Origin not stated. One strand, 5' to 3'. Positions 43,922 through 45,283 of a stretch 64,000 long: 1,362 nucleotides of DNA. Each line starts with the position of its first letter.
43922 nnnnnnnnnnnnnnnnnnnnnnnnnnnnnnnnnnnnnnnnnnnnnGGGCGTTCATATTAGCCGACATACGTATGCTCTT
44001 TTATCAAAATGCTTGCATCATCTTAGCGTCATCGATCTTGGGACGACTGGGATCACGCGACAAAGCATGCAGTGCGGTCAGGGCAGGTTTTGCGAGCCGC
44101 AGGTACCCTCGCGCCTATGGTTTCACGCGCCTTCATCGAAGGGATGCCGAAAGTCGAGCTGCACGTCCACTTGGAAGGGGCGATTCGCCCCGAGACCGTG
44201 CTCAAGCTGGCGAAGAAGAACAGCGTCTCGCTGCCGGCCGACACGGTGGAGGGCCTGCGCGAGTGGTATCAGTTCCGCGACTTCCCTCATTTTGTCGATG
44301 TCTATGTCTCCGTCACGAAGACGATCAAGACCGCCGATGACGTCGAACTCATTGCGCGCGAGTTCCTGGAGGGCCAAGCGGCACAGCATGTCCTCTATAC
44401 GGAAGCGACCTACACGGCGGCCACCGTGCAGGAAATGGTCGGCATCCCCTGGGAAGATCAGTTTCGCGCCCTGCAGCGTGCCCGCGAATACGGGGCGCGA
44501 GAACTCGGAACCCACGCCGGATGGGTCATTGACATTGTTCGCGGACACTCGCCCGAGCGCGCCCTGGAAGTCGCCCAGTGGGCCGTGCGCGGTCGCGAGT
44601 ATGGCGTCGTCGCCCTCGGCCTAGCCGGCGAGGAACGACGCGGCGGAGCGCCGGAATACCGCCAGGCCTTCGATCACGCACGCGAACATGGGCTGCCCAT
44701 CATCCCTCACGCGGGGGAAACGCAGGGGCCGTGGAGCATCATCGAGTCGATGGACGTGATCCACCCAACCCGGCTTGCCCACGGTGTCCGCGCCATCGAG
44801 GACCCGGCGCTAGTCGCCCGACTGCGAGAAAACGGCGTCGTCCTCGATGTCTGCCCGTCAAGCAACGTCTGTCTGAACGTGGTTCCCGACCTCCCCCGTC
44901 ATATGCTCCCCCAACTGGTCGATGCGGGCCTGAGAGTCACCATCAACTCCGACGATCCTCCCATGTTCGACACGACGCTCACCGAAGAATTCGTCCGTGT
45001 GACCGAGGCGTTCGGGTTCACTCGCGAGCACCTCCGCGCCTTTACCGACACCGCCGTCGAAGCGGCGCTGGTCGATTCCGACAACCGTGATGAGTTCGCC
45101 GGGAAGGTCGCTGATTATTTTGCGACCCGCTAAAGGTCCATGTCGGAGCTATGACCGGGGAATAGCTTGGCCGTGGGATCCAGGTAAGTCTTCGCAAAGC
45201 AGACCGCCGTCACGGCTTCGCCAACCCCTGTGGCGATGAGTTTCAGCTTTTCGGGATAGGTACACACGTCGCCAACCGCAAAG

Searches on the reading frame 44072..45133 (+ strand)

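Call 7: search_protein_families(library=pfam, proteins=[window:44072-45133:+], max_evalue=0.01)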
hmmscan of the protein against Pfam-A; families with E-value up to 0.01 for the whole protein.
window:44072-45133:+ (353 aa): 1 family
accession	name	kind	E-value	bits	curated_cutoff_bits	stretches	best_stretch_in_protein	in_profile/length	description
PF00962.28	A_deaminase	-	1.2e-86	291.3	27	1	26-348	1-329/330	Adenosine deaminase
